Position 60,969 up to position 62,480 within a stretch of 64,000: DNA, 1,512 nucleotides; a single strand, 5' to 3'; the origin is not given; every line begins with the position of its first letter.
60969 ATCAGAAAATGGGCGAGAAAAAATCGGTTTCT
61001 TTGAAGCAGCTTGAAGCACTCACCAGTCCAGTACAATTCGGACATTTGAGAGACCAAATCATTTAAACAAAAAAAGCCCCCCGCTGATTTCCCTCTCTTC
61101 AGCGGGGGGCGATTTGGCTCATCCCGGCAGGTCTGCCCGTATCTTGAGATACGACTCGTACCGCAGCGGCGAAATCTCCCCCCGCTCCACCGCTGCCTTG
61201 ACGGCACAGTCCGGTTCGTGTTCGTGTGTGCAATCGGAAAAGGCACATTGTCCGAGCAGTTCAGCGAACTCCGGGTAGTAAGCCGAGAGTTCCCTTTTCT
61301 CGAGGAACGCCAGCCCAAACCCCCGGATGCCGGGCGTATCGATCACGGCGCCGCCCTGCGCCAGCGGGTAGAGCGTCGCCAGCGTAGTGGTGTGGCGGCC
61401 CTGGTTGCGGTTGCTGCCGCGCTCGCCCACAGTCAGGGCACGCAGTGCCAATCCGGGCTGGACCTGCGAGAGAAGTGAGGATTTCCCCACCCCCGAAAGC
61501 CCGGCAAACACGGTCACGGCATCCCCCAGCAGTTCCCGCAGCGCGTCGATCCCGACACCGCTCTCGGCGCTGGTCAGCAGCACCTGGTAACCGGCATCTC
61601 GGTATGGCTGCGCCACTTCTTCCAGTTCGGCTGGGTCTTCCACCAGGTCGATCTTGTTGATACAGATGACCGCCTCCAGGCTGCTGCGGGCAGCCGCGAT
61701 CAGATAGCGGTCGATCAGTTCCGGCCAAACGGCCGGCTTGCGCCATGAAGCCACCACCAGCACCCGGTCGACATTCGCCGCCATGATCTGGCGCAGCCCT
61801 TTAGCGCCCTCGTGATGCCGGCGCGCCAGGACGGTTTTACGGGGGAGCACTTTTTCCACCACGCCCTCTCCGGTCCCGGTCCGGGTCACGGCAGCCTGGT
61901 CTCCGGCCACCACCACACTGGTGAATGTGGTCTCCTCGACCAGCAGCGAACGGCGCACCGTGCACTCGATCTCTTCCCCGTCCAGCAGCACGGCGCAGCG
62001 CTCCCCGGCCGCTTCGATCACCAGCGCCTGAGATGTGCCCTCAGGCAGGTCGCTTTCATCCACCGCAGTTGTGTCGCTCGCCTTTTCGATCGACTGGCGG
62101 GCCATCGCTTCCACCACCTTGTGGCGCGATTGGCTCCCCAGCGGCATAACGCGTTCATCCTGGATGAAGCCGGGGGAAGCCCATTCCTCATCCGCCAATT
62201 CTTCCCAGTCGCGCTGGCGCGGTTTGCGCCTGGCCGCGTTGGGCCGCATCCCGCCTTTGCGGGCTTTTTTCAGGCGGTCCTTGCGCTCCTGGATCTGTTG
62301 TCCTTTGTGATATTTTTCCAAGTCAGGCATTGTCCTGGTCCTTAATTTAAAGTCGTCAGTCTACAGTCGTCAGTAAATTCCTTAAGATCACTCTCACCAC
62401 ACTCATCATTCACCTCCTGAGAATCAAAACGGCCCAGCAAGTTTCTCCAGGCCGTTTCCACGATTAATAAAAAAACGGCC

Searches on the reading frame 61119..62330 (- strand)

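Call 88: search_protein_families(library=pfam, proteins=[window:61119-62330:-], max_evalue=0.0001)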
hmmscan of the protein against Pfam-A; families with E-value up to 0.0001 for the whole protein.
window:61119-62330:- (403 aa): 1 family
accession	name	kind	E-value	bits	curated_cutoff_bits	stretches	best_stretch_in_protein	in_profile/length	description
PF03193.22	RsgA_GTPase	-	2.9e-51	174.2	30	1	161-340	1-173/174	RsgA GTPase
